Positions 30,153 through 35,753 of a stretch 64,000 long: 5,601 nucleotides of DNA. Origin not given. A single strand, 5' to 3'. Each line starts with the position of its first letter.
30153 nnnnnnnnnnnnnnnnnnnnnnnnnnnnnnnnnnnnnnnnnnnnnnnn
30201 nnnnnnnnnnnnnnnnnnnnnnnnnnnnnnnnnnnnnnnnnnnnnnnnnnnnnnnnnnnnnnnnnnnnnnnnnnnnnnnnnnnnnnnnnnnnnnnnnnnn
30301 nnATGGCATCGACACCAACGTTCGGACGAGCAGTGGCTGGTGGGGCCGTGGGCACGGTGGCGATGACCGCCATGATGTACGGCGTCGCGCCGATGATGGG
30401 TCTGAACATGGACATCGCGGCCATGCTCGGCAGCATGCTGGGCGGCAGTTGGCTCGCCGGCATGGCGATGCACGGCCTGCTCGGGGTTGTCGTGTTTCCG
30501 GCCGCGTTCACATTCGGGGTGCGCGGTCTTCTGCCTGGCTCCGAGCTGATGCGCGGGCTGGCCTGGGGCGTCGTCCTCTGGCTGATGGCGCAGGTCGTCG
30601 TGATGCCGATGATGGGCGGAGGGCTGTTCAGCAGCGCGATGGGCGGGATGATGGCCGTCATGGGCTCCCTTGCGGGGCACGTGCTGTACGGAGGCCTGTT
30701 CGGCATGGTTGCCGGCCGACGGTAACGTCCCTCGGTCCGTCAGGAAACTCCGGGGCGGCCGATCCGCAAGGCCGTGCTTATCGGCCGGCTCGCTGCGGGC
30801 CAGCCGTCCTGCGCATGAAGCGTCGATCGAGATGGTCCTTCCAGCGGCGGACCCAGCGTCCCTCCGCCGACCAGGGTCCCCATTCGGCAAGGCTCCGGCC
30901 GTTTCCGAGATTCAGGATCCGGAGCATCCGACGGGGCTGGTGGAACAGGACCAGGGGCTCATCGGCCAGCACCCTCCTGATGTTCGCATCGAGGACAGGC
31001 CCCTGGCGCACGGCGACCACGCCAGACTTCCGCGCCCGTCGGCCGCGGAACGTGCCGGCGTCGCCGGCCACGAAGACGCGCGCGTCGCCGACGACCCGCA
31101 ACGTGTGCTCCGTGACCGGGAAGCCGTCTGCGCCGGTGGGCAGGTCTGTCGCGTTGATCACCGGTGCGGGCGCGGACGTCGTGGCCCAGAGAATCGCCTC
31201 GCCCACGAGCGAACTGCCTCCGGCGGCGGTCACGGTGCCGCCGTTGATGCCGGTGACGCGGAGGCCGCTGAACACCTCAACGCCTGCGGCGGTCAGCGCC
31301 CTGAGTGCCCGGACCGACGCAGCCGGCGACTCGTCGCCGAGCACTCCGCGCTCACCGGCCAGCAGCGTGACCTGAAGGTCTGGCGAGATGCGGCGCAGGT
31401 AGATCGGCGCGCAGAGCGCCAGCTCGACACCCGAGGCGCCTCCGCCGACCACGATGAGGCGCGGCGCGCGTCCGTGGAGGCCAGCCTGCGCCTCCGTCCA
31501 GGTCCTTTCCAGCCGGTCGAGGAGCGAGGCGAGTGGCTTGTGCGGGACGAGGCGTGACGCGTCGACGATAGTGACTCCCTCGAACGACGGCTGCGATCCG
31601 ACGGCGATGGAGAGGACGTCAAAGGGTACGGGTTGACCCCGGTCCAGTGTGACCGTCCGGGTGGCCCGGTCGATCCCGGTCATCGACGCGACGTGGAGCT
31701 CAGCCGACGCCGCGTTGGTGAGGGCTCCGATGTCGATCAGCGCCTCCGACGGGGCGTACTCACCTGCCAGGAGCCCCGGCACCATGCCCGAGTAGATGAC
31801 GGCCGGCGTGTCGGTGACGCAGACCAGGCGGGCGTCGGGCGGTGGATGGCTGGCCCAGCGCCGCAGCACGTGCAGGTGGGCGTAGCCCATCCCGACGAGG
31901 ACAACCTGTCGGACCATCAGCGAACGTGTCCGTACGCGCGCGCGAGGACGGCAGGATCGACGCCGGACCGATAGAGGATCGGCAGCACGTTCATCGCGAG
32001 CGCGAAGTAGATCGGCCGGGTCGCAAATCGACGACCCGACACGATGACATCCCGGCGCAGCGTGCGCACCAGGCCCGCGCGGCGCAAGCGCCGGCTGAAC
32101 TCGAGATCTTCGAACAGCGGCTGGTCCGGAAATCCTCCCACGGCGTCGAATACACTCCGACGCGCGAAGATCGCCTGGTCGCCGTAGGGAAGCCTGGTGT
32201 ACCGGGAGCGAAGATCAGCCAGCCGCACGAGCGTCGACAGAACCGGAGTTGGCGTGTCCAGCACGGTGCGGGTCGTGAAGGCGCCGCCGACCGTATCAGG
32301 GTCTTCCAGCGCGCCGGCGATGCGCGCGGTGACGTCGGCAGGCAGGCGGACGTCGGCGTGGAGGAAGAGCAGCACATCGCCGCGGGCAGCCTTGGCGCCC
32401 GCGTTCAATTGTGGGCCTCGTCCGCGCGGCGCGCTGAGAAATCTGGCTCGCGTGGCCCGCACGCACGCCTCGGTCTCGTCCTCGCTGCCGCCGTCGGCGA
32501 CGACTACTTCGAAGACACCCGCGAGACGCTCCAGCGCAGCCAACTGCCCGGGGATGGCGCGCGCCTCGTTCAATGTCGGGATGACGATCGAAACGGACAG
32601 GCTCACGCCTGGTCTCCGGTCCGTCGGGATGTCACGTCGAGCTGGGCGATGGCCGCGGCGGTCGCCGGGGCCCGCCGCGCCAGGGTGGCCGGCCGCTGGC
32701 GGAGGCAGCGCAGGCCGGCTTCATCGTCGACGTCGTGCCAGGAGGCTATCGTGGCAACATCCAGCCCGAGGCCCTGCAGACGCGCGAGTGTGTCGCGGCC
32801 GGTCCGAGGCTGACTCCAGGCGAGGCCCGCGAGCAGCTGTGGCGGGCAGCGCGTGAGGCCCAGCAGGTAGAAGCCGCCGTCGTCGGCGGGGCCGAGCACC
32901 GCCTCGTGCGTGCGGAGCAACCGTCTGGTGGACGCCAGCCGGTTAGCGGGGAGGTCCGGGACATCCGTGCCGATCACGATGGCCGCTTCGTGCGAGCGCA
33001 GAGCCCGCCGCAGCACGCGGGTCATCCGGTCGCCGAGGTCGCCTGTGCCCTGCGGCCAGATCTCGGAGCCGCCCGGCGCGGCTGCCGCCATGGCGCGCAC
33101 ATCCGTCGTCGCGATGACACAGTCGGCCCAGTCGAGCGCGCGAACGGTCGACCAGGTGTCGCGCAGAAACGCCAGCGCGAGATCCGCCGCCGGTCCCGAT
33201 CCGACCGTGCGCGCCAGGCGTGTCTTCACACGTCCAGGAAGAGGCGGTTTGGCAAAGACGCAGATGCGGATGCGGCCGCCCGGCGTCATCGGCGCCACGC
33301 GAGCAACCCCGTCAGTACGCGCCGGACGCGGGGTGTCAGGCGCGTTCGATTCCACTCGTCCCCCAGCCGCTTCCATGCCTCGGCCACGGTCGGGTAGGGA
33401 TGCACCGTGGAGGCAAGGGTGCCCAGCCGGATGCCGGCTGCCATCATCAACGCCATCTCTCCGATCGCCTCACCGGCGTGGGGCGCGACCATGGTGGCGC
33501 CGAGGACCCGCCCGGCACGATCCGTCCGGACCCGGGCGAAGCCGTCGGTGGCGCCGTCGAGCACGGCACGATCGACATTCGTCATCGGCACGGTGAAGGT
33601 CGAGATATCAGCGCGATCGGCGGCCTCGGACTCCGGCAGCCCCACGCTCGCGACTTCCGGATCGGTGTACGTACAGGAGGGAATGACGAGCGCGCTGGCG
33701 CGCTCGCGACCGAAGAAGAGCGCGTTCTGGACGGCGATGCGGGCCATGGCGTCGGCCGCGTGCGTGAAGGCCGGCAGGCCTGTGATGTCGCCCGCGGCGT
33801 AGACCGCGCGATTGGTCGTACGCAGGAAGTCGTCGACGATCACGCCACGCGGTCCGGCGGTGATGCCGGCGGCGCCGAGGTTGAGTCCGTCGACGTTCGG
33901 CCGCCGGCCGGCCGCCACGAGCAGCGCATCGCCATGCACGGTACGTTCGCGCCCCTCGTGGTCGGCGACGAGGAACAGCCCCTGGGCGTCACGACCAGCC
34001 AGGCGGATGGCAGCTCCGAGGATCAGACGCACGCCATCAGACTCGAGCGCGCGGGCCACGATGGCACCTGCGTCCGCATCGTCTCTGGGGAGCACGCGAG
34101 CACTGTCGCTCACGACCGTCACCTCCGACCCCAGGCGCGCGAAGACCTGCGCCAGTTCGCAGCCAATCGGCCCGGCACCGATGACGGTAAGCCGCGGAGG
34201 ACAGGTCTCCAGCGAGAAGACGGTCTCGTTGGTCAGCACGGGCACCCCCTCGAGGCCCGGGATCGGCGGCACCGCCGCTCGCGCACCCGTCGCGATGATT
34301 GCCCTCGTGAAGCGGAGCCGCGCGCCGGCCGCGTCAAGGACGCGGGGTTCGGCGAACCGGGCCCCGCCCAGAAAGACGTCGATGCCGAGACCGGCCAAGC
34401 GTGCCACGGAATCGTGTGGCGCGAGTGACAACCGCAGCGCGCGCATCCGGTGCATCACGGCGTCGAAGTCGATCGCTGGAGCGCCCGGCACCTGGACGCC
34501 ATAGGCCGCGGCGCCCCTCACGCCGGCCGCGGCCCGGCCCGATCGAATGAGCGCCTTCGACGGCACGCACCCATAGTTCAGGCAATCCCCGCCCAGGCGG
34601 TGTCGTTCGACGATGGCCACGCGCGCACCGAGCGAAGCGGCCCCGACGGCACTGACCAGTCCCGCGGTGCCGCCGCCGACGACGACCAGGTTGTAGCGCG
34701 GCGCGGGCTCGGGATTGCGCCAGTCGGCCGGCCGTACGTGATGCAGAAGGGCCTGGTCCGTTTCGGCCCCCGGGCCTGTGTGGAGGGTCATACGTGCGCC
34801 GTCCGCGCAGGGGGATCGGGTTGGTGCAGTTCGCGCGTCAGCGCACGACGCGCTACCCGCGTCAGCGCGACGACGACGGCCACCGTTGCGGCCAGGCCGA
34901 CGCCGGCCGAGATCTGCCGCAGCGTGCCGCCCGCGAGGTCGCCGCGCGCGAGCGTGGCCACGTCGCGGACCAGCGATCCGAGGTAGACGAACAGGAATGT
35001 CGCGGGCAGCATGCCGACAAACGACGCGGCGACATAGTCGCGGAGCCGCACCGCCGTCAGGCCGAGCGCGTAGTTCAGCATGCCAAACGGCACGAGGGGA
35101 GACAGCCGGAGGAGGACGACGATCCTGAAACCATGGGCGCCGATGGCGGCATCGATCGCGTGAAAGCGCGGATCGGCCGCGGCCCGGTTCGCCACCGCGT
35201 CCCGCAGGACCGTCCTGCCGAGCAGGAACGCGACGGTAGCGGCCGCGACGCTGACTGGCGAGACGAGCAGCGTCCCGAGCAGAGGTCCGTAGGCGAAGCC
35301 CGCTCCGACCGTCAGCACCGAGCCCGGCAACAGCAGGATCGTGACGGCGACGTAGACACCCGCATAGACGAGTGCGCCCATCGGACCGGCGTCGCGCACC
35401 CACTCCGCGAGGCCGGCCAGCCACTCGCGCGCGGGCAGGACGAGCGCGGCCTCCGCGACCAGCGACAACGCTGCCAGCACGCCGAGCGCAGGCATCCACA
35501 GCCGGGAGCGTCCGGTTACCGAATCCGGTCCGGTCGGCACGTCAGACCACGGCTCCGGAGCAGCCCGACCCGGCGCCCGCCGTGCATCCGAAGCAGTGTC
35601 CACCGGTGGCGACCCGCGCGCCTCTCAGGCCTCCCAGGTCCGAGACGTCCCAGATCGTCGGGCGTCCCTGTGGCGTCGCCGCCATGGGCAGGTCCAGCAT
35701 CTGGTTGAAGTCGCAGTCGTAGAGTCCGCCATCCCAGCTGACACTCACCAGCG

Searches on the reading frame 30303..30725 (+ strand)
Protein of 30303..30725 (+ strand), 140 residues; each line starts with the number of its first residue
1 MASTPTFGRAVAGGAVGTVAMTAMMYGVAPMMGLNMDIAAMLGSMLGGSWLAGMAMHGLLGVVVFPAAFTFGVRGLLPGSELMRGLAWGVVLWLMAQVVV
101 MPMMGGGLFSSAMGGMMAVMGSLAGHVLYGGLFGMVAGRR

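Call 11: search_protein_families(library=pfam, proteins=[window:30303-30725:+], max_evalue=0.01)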
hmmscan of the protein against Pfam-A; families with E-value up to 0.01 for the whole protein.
window:30303-30725:+ (140 aa): 1 family
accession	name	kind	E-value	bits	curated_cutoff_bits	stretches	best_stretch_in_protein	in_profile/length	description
PF20587.3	DUF6789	-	3.8e-12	46.9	27.1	1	9-139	6-135/144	Family of unknown function (DUF6789)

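Call 26: search_protein_families(library=ncbifam, proteins=[window:30303-30725:+], max_evalue=0.01)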
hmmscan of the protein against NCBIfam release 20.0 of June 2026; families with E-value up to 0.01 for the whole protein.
window:30303-30725:+ (140 aa): 0 families

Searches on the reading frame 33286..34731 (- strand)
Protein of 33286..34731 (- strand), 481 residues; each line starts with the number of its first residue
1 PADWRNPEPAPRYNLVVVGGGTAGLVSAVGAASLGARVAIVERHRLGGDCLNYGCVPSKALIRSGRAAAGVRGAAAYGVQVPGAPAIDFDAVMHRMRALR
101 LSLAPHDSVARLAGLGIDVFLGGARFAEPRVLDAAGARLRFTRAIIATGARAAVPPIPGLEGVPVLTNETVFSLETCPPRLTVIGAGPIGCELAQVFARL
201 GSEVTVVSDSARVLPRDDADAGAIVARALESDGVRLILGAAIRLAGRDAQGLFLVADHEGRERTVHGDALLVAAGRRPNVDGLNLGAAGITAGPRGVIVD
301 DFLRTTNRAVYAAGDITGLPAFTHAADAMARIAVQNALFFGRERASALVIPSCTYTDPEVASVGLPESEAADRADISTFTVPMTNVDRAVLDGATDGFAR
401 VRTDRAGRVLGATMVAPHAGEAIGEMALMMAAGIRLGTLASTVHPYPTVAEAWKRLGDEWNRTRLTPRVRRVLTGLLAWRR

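Call 59: search_protein_families(library=pfam, proteins=[window:33286-34731:-], max_evalue=0.001)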
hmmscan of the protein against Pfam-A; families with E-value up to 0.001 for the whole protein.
window:33286-34731:- (481 aa): 12 families
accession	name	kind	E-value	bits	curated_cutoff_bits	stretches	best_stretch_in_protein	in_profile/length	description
PF07992.20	Pyr_redox_2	-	8.8e-57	193.2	26.1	1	13-329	1-290/291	Pyridine nucleotide-disulphide oxidoreductase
PF02852.28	Pyr_redox_dim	-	2.1e-27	95.9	25.3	1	350-455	1-108/110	Pyridine nucleotide-disulphide oxidoreductase, dimerisation domain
PF00070.33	Pyr_redox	-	5.2e-21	75.4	22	1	180-243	1-64/82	Pyridine nucleotide-disulphide oxidoreductase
PF01134.28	GIDA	-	4.6e-08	33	22.1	1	15-71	2-56/391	Glucose inhibited division protein A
PF13738.12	Pyr_redox_3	-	5.4e-07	29.6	30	0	16-53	1-39/305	Pyridine nucleotide-disulphide oxidoreductase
PF03486.20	HI0933_like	-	2.4e-06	27.6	50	0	14-45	2-33/244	HI0933-like protein Rossmann domain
PF01262.27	AlaDh_PNT_C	-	4.8e-06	26.6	23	0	14-43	30-59/214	Alanine dehydrogenase/PNT, C-terminal domain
PF13450.12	NAD_binding_8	-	9.2e-06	26.3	21.9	1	17-53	1-38/68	NAD(P)-binding Rossmann-like domain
PF12831.13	FAD_oxidored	-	6.4e-05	22.9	27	1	15-48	2-36/416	FAD dependent oxidoreductase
PF01494.25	FAD_binding_3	-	6.4e-05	22.8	22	0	182-212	5-35/349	FAD binding domain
PF02737.24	3HCDH_N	-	0.00017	22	22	0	181-223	2-44/180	3-hydroxyacyl-CoA dehydrogenase, NAD binding domain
PF03721.20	UDPG_MGDP_dh_N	-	0.00081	19.4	27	0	180-208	2-30/187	UDP-glucose/GDP-mannose dehydrogenase family, NAD binding domain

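Call 78: search_protein_families(library=ncbifam, proteins=[window:33286-34731:-], max_evalue=0.00001)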
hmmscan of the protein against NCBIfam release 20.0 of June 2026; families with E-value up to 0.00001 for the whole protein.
window:33286-34731:- (481 aa): 48 families (the best 25 are shown)
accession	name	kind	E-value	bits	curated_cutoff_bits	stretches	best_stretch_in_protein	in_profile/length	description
NF004991.0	PRK06370.1-3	subfamily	2.1e-197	656.7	620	1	1-481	24-508/509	FAD-containing oxidoreductase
TIGR02053.1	MerA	equivalog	5.6e-113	378.4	454.45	1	13-454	1-447/465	mercury(II) reductase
TIGR01350.1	lipoamide_DH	equivalog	3.3e-103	345.9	408.8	1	13-455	2-449/461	dihydrolipoyl dehydrogenase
NF004992.0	PRK06370.1-4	equivalog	2.6e-93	313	629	1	12-454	4-449/459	FAD-containing oxidoreductase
NF010311.1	PRK13748.1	subfamily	6.9e-78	262.9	600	1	11-454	96-542/560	mercury(II) reductase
NF004947.0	PRK06292.2-5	equivalog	3.3e-77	260.4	592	1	12-455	3-453/474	dihydrolipoyl dehydrogenase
NF004990.0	PRK06370.1-1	equivalog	9.2e-77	258.6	842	1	12-452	4-447/459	FAD-containing oxidoreductase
NF004946.0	PRK06292.2-4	subfamily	1.9e-74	251.2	634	1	12-455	3-465/487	dihydrolipoyl dehydrogenase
NF005883.0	PRK07845.1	equivalog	2.2e-72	244.5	479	1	14-450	4-449/466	NAD(P)H-quinone dehydrogenase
NF005884.0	PRK07846.1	equivalog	1.2e-68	231.8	501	1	12-442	3-432/454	mycothione reductase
NF004776.0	PRK06116.1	equivalog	1.5e-67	228.6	480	1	12-452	4-445/450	glutathione-disulfide reductase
NF004939.0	PRK06292.1-1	equivalog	7e-67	226.1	435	1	13-451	6-449/476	dihydrolipoyl dehydrogenase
NF003585.0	PRK05249.1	equivalog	5.3e-65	219.8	465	1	12-456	6-453/464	Si-specific NAD(P)(+) transhydrogenase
TIGR01424.1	gluta_reduc_2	equivalog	5.3e-65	219.7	606.05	1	13-452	3-441/446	glutathione-disulfide reductase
NF040477.1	chlor_oxi_RclA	equivalog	4.1e-64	216.9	740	1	12-455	3-435/441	reactive chlorine resistance oxidoreductase RclA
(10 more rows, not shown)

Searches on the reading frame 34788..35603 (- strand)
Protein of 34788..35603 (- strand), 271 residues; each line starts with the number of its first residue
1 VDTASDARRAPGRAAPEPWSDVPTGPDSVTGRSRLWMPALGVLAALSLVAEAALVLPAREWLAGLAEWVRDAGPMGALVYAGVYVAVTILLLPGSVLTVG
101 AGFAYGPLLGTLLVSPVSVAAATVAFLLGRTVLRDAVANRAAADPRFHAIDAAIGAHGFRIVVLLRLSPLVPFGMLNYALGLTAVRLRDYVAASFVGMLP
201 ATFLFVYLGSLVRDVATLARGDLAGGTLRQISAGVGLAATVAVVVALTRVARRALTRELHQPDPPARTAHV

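Call 79: search_protein_families(library=pfam, proteins=[window:34788-35603:-], max_evalue=0.01)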
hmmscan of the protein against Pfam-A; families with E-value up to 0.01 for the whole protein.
window:34788-35603:- (271 aa): 1 family
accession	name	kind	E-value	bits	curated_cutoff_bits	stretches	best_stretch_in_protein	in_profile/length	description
PF09335.16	VTT_dom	-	1.3e-24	87.5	33.9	1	92-210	1-122/123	VTT domain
